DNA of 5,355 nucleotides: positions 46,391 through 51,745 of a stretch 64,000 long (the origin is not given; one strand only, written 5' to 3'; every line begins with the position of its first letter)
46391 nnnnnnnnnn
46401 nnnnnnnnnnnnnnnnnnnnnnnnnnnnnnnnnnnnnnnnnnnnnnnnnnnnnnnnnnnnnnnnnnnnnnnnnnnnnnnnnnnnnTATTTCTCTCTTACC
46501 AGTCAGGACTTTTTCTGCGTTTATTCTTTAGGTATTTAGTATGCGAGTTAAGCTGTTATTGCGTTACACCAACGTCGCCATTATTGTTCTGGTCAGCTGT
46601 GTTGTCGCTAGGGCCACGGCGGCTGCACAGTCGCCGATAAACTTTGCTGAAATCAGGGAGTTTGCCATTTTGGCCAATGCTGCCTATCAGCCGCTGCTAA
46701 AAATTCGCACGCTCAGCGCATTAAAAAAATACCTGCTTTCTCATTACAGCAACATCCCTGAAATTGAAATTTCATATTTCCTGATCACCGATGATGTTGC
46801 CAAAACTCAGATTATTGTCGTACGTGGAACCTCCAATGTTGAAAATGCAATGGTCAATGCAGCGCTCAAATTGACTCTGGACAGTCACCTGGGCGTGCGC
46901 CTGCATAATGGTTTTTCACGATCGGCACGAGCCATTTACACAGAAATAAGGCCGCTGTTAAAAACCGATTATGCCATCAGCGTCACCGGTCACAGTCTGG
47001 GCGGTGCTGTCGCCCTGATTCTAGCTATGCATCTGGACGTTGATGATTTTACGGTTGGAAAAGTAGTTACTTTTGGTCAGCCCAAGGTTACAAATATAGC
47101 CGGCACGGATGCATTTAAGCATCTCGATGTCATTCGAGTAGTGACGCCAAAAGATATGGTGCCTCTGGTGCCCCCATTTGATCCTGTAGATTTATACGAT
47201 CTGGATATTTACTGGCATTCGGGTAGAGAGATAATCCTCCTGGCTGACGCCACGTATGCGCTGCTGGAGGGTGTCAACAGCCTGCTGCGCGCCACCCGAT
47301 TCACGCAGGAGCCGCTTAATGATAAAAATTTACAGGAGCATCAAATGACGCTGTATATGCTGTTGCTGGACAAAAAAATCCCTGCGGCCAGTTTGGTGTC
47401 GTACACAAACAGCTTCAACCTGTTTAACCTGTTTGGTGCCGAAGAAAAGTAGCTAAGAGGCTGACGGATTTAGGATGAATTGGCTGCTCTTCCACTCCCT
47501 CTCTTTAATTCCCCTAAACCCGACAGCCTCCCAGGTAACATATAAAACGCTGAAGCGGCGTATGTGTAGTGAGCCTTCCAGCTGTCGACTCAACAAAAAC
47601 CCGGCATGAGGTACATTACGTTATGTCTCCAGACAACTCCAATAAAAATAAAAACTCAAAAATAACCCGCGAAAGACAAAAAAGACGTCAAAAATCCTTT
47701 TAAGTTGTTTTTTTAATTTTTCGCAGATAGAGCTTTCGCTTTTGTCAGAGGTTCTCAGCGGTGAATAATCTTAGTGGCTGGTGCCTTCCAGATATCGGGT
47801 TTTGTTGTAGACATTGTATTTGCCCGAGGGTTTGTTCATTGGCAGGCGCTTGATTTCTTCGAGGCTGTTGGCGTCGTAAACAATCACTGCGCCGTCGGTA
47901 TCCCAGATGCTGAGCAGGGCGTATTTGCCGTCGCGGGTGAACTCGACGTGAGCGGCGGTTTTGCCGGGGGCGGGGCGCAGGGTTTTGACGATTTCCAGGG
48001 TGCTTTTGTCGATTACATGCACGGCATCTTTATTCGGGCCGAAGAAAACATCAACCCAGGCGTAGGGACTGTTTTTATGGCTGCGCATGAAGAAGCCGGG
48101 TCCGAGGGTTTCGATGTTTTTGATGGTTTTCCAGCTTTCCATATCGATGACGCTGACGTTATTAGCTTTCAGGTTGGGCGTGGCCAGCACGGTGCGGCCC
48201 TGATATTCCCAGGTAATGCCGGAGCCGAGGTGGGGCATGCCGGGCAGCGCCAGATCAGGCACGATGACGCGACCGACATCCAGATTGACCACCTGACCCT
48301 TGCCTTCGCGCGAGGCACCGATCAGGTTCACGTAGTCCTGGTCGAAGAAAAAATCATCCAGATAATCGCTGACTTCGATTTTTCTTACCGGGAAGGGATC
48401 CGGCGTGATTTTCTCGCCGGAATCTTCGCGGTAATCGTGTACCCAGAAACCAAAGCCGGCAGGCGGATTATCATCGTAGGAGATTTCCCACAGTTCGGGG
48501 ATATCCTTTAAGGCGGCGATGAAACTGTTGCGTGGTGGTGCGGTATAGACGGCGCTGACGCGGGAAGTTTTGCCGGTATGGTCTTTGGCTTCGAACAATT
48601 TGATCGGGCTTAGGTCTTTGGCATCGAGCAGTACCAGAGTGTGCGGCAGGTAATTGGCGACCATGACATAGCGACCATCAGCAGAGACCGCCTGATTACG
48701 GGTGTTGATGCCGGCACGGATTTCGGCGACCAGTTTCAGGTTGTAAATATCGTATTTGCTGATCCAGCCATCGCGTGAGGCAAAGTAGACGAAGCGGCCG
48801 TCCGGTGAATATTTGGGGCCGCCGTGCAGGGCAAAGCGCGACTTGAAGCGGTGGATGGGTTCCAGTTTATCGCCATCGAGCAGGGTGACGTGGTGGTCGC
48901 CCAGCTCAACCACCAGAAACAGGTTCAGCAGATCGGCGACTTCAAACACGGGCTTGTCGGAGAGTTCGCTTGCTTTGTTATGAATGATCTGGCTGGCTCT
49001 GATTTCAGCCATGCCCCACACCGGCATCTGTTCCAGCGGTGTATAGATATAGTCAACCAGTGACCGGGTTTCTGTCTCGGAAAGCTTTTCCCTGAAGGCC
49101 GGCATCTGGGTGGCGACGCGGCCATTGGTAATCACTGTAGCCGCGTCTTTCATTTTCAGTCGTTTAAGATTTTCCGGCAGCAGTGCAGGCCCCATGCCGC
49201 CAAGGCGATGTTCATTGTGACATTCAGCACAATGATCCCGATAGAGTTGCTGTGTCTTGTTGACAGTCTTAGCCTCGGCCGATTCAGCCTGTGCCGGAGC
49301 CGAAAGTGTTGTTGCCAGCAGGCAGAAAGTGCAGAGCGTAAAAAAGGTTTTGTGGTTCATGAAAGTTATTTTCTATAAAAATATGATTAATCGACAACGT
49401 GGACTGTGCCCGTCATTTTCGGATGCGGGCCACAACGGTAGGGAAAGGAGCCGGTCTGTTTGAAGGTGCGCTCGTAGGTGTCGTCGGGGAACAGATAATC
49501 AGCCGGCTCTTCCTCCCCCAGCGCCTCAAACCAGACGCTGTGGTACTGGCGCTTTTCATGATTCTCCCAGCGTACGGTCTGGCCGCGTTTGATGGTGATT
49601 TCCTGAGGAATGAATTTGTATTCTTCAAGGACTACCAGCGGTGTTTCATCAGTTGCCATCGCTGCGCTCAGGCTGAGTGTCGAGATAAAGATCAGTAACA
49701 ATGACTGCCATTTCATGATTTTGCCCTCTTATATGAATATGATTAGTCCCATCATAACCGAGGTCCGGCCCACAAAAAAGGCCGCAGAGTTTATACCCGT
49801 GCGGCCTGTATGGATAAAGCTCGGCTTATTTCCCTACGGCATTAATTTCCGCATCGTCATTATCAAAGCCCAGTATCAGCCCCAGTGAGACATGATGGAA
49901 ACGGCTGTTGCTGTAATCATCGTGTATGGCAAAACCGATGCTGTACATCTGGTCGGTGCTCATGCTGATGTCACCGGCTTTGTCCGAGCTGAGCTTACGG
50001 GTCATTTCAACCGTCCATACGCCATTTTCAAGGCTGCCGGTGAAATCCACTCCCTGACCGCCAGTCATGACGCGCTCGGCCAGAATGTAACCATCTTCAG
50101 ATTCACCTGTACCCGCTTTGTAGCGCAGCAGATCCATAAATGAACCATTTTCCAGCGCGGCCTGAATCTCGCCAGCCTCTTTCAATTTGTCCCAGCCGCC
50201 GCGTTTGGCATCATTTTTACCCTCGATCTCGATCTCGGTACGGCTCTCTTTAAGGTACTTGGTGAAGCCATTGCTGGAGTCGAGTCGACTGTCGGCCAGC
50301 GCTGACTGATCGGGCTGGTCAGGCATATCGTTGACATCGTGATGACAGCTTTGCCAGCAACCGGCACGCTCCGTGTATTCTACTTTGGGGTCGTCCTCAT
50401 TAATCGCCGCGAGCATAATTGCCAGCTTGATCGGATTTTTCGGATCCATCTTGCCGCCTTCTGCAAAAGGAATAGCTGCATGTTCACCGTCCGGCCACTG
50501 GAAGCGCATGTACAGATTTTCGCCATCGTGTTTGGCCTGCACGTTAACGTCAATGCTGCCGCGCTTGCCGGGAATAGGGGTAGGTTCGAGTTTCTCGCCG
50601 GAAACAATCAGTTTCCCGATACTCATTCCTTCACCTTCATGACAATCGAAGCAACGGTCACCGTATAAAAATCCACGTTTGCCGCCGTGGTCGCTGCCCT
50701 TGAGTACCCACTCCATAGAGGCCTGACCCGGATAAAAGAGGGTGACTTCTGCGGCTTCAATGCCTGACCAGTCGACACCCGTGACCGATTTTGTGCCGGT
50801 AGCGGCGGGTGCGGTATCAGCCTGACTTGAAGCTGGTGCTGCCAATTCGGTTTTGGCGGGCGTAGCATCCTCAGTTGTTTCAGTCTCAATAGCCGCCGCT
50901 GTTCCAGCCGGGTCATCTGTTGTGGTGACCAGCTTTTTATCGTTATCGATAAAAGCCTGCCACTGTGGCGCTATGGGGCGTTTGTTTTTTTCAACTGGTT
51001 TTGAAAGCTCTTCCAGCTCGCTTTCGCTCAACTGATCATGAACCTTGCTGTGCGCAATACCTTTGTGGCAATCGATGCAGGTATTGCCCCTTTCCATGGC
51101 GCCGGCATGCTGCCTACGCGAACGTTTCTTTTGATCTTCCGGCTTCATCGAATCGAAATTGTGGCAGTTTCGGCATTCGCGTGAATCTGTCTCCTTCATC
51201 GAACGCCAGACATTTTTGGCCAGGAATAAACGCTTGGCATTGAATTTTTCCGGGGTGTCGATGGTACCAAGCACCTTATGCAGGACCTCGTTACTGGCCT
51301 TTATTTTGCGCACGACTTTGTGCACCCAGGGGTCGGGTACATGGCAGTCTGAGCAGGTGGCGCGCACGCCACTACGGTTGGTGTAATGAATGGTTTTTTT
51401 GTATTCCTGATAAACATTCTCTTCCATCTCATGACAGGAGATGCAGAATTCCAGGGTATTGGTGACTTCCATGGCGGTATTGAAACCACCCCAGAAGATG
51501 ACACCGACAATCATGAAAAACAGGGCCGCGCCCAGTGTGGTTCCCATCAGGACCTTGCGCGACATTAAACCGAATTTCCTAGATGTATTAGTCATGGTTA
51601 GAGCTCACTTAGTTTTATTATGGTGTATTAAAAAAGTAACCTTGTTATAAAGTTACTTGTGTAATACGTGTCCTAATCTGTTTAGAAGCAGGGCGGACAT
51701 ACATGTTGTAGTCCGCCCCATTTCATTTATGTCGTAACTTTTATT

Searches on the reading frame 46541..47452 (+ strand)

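Call 23: search_protein_families(library=pfam, proteins=[window:46541-47452:+], max_evalue=0.00001)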
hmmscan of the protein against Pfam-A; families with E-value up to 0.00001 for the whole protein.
window:46541-47452:+ (303 aa): 1 family
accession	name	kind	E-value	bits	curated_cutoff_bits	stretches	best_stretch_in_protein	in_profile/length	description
PF01764.32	Lipase_3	-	1.7e-20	73.7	22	1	92-213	2-138/140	Lipase (class 3)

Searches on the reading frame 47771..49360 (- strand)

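Call 22: search_protein_families(library=pfam, proteins=[window:47771-49360:-], max_evalue=0.00001)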
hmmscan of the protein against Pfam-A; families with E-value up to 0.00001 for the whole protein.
window:47771-49360:- (529 aa): 4 families
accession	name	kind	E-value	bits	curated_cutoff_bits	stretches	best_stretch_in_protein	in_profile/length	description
PF02239.22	Cytochrom_D1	-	1.1e-119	399.7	25.5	1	143-520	2-368/368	Cytochrome D1 heme domain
PF13442.11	Cytochrome_CBB3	-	2.5e-12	47.4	27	1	34-105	4-68/68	Cytochrome C oxidase, cbb3-type, subunit III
PF25174.1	Beta-prop_THOC3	-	2.6e-09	36.9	305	0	382-508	52-169/272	THOC3 beta-propeller domain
PF23414.1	Beta-prop_EML_2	-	6.2e-07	29.5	90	0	149-206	54-111/266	Echinoderm microtubule-associated protein second beta-propeller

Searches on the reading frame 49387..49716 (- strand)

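Call 75: search_protein_families(library=pfam, proteins=[window:49387-49716:-], max_evalue=0.0001)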
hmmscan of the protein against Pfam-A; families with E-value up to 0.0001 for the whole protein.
window:49387-49716:- (109 aa): 2 families
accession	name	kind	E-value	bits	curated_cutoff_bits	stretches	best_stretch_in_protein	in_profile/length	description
PF13473.12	Cupredoxin_1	-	3.5e-08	33.8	27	1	6-105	3-102/104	Cupredoxin-like domain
PF00127.26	Copper-bind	-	7.2e-08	33.2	21.2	1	33-107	12-98/99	Copper binding proteins, plastocyanin/azurin family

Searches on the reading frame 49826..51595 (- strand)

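Call 22: search_protein_families(library=pfam, proteins=[window:49826-51595:-], max_evalue=0.00001)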
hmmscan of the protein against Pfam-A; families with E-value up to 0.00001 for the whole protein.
window:49826-51595:- (589 aa): 4 families
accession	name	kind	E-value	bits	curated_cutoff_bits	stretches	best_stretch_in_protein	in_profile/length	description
PF03264.19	Cytochrom_NNT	-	2.8e-72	242.5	24.1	1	22-185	10-172/174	NapC/NirT cytochrome c family, N-terminal region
PF09459.16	EB_dh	-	2e-31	110.3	33.3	1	275-570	3-236/236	Ethylbenzene dehydrogenase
PF14522.11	Cytochrome_C7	-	2.5e-08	34.1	24.8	0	137-187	12-58/67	Cytochrome c7 and related cytochrome c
PF22113.1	Mtrc-MtrF_II-IV_dom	-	1.2e-06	28.6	30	1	49-190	7-139/176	Outer membrane cytochrome MtrC/MtrF-like, domains II/IV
